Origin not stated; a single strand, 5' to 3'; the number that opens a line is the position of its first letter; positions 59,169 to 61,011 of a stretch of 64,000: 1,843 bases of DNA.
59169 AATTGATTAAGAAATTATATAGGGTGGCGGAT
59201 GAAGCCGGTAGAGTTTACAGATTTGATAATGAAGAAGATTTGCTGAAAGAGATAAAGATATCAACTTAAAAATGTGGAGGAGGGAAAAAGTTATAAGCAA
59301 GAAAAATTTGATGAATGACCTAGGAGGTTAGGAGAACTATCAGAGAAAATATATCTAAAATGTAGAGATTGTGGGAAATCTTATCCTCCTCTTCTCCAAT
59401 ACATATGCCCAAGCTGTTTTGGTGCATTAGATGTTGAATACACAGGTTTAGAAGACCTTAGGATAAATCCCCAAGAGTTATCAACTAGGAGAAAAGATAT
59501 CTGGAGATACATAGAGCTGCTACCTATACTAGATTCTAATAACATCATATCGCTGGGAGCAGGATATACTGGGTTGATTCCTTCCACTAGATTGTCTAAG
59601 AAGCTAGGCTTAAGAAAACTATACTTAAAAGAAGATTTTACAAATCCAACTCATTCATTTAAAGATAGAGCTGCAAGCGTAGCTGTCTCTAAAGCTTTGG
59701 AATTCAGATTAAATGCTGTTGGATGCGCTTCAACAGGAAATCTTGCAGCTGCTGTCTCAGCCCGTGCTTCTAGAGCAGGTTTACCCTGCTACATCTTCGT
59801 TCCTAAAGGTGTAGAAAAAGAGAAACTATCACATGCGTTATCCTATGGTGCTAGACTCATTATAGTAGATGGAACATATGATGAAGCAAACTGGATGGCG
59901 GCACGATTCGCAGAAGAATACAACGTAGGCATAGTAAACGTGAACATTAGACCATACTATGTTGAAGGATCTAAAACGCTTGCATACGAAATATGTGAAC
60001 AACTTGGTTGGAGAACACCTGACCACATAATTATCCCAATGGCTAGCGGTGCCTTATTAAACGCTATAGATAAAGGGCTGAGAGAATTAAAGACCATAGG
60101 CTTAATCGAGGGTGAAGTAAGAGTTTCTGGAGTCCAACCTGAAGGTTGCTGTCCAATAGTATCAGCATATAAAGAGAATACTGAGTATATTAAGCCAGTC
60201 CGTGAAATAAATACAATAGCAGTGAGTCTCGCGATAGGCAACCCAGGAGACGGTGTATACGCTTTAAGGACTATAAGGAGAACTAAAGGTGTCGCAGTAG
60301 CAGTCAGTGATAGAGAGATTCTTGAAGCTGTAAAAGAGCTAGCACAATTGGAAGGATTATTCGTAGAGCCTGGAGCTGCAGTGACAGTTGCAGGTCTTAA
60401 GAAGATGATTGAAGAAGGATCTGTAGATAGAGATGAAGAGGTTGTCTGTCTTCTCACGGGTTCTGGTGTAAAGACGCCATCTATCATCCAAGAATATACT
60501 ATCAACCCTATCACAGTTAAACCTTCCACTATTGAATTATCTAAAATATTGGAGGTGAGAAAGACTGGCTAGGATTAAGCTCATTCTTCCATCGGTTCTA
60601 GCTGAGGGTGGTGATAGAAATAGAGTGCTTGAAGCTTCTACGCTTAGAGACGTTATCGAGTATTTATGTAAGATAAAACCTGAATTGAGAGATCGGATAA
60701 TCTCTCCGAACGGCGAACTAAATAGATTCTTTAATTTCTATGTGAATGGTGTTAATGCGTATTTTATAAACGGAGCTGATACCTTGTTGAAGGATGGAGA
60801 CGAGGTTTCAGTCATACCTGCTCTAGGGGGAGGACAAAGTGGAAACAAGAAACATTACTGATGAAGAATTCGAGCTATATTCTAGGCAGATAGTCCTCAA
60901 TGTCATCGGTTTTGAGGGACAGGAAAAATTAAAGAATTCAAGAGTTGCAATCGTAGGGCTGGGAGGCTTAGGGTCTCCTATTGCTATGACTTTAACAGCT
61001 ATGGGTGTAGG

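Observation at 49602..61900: Sulfur-trafficking supercluster: CysO-type protein thiocarboxylate carrier + E1 with two candidate PLP sulfhydrylases (CysM-like and ThrC-like), a sulfite reductase and IscS/IscU/SufS/TusA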

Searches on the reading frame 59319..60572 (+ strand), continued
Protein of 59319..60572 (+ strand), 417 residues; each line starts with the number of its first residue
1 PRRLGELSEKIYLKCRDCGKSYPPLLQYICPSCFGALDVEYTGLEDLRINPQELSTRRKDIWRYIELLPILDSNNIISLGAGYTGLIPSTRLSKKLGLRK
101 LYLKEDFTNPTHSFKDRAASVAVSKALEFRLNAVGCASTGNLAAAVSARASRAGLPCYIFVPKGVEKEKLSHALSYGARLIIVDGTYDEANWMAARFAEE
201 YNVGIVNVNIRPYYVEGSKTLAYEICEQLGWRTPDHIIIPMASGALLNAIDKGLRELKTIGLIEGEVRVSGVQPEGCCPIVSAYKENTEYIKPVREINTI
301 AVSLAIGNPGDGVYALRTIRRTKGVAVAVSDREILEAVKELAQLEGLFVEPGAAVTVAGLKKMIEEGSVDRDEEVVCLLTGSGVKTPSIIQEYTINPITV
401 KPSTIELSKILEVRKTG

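Call 46: get_annotated_region(hit=H27, flank=3000)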
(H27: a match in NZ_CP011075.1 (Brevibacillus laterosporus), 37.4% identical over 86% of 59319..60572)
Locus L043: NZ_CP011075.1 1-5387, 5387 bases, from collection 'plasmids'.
description: Brevibacillus laterosporus strain B9 plasmid unnamed1, complete sequence
organism: Brevibacillus laterosporus (NCBI taxid 1465)
taxonomy: Bacteria; Bacillota; Bacilli; Bacillales; Paenibacillaceae; Brevibacillus; Brevibacillus laterosporus
host: -; source: Oryza sativa; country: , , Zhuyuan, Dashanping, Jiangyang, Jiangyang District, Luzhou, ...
typing (MOB-suite, as given by PLSDB): non-mobilizable
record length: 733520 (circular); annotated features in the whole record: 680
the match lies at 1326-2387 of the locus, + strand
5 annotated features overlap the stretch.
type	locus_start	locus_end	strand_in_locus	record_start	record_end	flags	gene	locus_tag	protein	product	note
CDS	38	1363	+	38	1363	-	-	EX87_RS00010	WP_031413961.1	homoserine dehydrogenase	GO:0006520 - amino acid metabolic process [Evidence IEA]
CDS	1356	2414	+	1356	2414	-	thrC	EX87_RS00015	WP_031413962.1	threonine synthase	GO:0009088 - threonine biosynthetic process [Evidence IEA]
CDS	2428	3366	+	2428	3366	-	thrB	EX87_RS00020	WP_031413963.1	homoserine kinase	GO:0009088 - threonine biosynthetic process [Evidence IEA]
CDS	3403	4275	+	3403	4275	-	pheA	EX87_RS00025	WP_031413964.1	prephenate dehydratase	GO:0009094 - L-phenylalanine biosynthetic process [Evidence IEA]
CDS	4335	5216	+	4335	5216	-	ilvE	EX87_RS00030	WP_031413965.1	branched-chain-amino-acid transaminase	GO:0009082 - branched-chain amino acid biosynthetic process [Evidence IEA]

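Call 74: find_encoding_contigs(protein=P0137, flank=8000, max_places=1)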
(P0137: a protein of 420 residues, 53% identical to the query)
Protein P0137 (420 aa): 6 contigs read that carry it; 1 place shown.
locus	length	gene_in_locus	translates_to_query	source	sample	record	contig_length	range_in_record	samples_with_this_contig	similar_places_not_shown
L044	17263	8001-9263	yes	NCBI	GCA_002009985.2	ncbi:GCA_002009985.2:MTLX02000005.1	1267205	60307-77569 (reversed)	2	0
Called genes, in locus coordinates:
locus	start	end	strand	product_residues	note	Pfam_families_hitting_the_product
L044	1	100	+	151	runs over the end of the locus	PF00572:Ribosomal_L13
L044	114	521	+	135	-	PF00380:Ribosomal_S9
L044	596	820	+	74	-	PF01194:RNA_pol_N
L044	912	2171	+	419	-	PF03952:Enolase_N, PF00113:Enolase_C, PF13378:MR_MLE_C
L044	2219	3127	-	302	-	PF01555:N6_N4_Mtase, PF13847:Methyltransf_31 (weak), PF01555:N6_N4_Mtase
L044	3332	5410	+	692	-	PF01751:Toprim, PF01131:Topoisom_bac, PF01396:Zn_ribbon_Top1 (weak)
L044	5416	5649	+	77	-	-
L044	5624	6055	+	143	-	-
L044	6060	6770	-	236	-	PF00154:RecA_N, PF08423:Rad51, PF13481:AAA_25, PF06745:ATPase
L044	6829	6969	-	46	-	-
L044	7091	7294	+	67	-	-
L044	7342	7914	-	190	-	PF01381:HTH_3, PF12844:HTH_19 (weak), PF13560:HTH_31, PF00571:CBS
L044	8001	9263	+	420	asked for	PF00291:PALP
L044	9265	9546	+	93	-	PF02597:ThiS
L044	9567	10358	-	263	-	PF02634:FdhD-NarQ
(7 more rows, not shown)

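Call 75: find_encoding_contigs(protein=P0135, flank=8000, max_places=1)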
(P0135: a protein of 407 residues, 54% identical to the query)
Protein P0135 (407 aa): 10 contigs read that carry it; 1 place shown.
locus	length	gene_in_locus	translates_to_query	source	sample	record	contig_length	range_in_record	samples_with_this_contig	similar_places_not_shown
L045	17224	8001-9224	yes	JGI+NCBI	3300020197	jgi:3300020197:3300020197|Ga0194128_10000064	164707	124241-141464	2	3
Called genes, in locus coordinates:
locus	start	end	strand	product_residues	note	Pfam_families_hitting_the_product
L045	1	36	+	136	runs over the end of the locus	-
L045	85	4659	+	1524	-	PF00082:Peptidase_S8, PF17957:Big_7 (faint), PF04234:CopC (weak), PF19077:Big_13 (faint)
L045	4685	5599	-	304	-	PF04402:SIMPL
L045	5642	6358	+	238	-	PF23023:Anti-Pycsar_Apyc1, PF00753:Lactamase_B, PF12706:Lactamase_B_2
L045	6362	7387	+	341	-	PF00752:XPG_N, PF00867:XPG_I, PF01367:5_3_exonuc (faint)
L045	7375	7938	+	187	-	PF12917:YfbR-like, PF13023:HD_3, PF01966:HD (weak)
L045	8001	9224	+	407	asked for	PF00291:PALP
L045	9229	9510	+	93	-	PF02597:ThiS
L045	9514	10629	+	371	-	PF00899:ThiF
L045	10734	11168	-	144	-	-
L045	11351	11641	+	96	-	-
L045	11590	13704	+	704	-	PF13570:Beta-prop_ACSF4 (faint), PF01011:PQQ, PF13360:PQQ_2 (weak)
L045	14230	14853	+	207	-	PF18574:zf_C2HC_14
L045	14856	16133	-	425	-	PF00589:Phage_integrase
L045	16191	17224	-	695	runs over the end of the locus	PF00009:GTP_EFTU, PF22042:EF-G_D2, PF03144:GTP_EFTU_D2, PF14492:EFG_III, PF03764:EFG_IV, PF00679:EFG_C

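Call 76: find_encoding_contigs(protein=P0212, flank=8000, max_places=1)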
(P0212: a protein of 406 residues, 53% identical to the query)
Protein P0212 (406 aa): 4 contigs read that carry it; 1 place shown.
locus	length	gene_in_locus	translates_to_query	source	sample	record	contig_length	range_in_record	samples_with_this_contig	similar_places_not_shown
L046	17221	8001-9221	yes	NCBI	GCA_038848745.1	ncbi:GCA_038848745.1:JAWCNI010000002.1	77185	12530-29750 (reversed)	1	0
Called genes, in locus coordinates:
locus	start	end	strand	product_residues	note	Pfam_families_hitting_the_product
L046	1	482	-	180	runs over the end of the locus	PF01814:Hemerythrin, PF18460:HetR_C (faint)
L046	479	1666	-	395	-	PF00753:Lactamase_B, PF19583:ODP, PF00258:Flavodoxin_1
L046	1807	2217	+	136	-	PF01451:LMWPc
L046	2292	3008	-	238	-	PF01925:TauE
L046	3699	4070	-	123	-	PF12840:HTH_20, PF01022:HTH_5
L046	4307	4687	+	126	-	-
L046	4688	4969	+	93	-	PF12838:Fer4_7 (faint), PF13187:Fer4_9 (weak), PF00037:Fer4 (weak), PF12797:Fer4_2 (faint), PF12837:Fer4_6 (faint), PF13237:Fer4_10, PF14697:Fer4_21 (weak)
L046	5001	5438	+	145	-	PF04208:MtrA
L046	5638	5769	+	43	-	-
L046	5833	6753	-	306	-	PF00291:PALP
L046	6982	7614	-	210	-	PF01128:IspD (faint), PF12804:NTP_transf_3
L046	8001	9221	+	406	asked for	PF00291:PALP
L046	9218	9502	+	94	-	PF02597:ThiS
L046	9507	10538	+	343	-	PF03447:NAD_binding_3 (weak), PF00742:Homoserine_dh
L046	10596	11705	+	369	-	PF00899:ThiF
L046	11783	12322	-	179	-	PF11946:DUF3463 (weak), PF13186:SPASM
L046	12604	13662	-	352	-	PF01321:Creatinase_N, PF00557:Peptidase_M24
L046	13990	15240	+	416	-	PF06792:UPF0261, PF23189:UPF0261_C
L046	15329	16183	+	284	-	PF09370:PEP_hydrolase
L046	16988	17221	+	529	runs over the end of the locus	PF01645:Glu_synthase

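Call 84: search_protein_families(library=ncbifam, proteins=[L041:4004-5266:+, L040:3977-5236:+, L042:2980-4035:+, L045:8001-9224:+, L046:8001-9221:+], max_evalue=1e-40)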
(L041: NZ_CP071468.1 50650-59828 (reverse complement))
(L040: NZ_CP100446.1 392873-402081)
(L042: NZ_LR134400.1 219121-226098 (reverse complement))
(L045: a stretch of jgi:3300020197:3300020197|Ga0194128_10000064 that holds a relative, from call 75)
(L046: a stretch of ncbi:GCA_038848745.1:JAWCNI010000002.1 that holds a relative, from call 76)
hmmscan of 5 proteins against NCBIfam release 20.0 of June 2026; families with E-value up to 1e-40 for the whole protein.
L041:4004-5266:+ (420 aa): 5 families
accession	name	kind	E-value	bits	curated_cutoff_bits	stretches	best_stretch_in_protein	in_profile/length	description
TIGR00260.1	thrC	equivalog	6.3e-69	232.7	167.1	1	60-387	1-340/340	threonine synthase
NF006050.0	PRK08197.1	equivalog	1.9e-61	208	303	1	2-394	8-393/406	threonine synthase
NF004170.0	PRK05638.1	equivalog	1.1e-58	198.9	421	1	3-394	2-368/442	threonine synthase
NF006205.0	PRK08329.1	equivalog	3.1e-44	151.4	358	1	3-384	2-345/347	threonine synthase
NF005035.0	PRK06450.1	equivalog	2.6e-43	148.1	301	1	1-384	2-336/338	threonine synthase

L040:3977-5236:+ (419 aa): 5 families
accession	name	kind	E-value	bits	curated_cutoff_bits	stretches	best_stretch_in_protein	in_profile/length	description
NF006050.0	PRK08197.1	equivalog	2.8e-86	289.8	303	1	2-389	2-389/406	threonine synthase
TIGR00260.1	thrC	equivalog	1.5e-68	231.4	167.1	1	62-386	2-340/340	threonine synthase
NF004170.0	PRK05638.1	equivalog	1.4e-66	224.9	421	1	9-388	2-362/442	threonine synthase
NF006205.0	PRK08329.1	equivalog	3.9e-47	160.9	358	1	9-383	2-345/347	threonine synthase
NF004996.0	PRK06381.1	equivalog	1.3e-44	152.6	266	1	82-375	14-313/319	threonine synthase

L042:2980-4035:+ (351 aa): 4 families
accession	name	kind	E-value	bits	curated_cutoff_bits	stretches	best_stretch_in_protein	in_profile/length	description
TIGR00260.1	thrC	equivalog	1.5e-100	336.7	167.1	1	7-322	2-340/340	threonine synthase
NF006050.0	PRK08197.1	equivalog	1.4e-65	221.7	303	1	7-327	59-391/406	threonine synthase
NF004170.0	PRK05638.1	equivalog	5.4e-61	206.5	421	1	8-320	48-358/442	threonine synthase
NF006205.0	PRK08329.1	equivalog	1e-45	156.2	358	1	8-319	45-345/347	threonine synthase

L045:8001-9224:+ (407 aa): 5 families
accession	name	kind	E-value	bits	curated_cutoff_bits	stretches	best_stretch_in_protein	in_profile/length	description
NF006050.0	PRK08197.1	equivalog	3.2e-95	319.3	303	1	3-386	5-390/406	threonine synthase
TIGR00260.1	thrC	equivalog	1.8e-87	293.7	167.1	1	55-382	2-340/340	threonine synthase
NF004170.0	PRK05638.1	equivalog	2.1e-69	234.2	421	1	7-380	2-358/442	threonine synthase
NF005035.0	PRK06450.1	equivalog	7.4e-51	173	301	1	8-380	5-337/338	threonine synthase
NF006205.0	PRK08329.1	equivalog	4e-46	157.6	358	1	6-379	1-345/347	threonine synthase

L046:8001-9221:+ (406 aa): 6 families
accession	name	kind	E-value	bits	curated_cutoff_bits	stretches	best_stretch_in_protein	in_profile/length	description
NF006050.0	PRK08197.1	equivalog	1e-100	337.4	303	1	2-386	7-393/406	threonine synthase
TIGR00260.1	thrC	equivalog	1.4e-89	300.6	167.1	1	52-379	2-340/340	threonine synthase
NF004170.0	PRK05638.1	equivalog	3.4e-74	250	421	1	4-378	2-359/442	threonine synthase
NF006205.0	PRK08329.1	equivalog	9.3e-52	176.1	358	1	4-377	2-346/347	threonine synthase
NF005035.0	PRK06450.1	equivalog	4.8e-51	173.6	301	1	4-377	4-337/338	threonine synthase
NF004996.0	PRK06381.1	equivalog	8.6e-44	149.8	266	1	71-372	13-316/319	threonine synthase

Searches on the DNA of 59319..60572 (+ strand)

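Call 41: search_rna_families(source=L039, start=5000, end=7600, threshold=gathering)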
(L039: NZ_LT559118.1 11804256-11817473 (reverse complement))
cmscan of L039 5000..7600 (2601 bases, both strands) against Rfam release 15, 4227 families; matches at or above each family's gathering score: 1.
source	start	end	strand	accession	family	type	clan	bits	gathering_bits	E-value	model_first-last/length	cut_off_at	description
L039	5855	5996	+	RF00162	SAM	Cis-reg; riboswitch;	CL00012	68.7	44.4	2.5e-15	1-108/108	no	SAM riboswitch aptamer (S box leader)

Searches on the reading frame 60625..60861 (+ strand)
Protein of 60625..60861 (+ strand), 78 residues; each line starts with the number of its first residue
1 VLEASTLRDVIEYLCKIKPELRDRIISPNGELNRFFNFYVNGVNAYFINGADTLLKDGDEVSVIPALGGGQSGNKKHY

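Call 4: search_protein_families(library=pfam, proteins=[window:60625-60861:+], max_evalue=0.01)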
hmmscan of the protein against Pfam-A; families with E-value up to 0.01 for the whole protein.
window:60625-60861:+ (78 aa): 1 family
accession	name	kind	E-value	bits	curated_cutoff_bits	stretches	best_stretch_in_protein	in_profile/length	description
PF02597.26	ThiS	-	4.3e-12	46.8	22.5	1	3-70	20-76/76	ThiS family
